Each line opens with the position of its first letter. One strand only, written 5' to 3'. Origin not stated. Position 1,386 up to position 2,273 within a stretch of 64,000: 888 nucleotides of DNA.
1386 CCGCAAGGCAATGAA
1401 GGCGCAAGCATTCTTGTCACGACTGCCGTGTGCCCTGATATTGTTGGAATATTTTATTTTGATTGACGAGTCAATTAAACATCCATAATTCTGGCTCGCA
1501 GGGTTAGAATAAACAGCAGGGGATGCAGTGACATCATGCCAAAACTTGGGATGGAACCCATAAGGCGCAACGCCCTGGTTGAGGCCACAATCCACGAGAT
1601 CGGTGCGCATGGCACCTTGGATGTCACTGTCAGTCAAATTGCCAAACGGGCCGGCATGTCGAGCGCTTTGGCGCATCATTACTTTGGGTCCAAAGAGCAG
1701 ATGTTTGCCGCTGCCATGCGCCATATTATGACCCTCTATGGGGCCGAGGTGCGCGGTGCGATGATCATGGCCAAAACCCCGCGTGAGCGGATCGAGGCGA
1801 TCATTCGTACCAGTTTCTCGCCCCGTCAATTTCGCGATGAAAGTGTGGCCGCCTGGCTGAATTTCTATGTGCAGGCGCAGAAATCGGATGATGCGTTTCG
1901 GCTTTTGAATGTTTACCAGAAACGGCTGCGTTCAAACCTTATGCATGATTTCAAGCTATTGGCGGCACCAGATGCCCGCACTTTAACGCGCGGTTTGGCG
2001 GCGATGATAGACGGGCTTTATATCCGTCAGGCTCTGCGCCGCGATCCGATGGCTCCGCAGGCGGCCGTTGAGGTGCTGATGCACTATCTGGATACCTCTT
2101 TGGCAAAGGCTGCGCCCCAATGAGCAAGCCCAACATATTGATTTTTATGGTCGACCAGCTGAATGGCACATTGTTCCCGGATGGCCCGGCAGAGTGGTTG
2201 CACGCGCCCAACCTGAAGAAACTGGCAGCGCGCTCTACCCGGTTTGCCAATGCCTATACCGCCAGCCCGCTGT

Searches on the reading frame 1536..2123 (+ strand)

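Call 39: search_protein_families(library=pfam, proteins=[window:1536-2123:+], max_evalue=0.001)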
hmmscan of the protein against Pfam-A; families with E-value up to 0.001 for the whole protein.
window:1536-2123:+ (195 aa): 2 families
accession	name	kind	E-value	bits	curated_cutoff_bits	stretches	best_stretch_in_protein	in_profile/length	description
PF13977.11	TetR_C_6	-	1.1e-25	90.5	27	1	82-189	1-114/115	BetI-type transcriptional repressor, C-terminal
PF00440.29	TetR_N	-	1.2e-12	47.8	24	1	14-60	1-47/47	Bacterial regulatory proteins, tetR family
